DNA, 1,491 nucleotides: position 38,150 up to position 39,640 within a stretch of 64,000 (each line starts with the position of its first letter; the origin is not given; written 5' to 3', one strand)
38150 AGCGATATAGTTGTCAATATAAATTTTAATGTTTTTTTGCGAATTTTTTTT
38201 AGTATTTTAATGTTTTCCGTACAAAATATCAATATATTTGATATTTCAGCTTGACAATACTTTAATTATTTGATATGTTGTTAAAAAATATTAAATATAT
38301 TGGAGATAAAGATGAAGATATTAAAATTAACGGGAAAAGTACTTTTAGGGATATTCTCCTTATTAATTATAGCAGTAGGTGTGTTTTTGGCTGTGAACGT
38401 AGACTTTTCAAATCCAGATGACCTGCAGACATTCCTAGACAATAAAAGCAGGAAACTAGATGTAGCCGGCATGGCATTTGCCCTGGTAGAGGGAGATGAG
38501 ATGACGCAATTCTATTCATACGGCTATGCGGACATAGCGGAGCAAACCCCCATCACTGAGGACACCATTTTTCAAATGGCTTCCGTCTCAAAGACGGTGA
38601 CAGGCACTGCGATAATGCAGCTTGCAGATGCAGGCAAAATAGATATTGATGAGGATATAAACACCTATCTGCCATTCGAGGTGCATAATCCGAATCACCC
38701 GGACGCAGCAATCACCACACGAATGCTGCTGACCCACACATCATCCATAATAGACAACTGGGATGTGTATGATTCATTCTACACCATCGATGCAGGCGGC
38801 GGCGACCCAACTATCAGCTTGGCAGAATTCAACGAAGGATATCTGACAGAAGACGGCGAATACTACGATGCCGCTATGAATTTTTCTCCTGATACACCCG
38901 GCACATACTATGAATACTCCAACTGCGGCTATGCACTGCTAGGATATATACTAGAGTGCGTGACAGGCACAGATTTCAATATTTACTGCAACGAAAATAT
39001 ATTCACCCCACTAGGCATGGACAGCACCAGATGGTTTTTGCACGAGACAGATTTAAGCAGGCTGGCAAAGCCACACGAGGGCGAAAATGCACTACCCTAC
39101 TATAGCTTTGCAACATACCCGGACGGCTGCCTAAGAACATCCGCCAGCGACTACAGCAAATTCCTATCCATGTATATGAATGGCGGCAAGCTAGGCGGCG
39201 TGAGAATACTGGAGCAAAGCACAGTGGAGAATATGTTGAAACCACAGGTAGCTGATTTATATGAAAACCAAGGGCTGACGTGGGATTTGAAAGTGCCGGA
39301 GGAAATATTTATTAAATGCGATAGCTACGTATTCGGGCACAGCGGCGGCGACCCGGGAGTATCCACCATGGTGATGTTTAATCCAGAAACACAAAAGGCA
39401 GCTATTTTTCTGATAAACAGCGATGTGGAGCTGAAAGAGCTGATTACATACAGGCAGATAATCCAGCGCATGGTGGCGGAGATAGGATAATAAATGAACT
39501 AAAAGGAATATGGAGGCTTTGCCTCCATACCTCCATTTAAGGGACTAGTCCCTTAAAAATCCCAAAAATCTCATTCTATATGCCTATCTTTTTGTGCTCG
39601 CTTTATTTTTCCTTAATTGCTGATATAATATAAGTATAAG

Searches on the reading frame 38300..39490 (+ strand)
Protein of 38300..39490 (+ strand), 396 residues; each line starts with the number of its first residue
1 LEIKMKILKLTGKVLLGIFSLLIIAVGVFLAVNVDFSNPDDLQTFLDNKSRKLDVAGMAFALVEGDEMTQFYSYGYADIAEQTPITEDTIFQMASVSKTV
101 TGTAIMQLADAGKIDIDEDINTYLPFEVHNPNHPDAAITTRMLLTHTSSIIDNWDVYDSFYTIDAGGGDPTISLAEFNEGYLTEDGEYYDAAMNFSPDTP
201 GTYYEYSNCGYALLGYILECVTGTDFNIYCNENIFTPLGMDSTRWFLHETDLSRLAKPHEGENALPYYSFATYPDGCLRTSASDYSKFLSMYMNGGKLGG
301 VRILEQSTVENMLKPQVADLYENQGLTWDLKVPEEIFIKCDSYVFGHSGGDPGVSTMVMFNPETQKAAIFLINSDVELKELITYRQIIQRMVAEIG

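Call 74: search_protein_families(library=pfam, proteins=[window:38300-39490:+], max_evalue=0.01)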
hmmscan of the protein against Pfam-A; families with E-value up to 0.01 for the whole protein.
window:38300-39490:+ (396 aa): 2 families
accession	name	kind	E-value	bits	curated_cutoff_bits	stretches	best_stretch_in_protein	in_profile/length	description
PF00144.29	Beta-lactamase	-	2.4e-59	201.6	27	1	49-379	8-315/329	Beta-lactamase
PF13354.11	Beta-lactamase2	-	0.0096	15.7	22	0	83-120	13-50/214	Beta-lactamase enzyme family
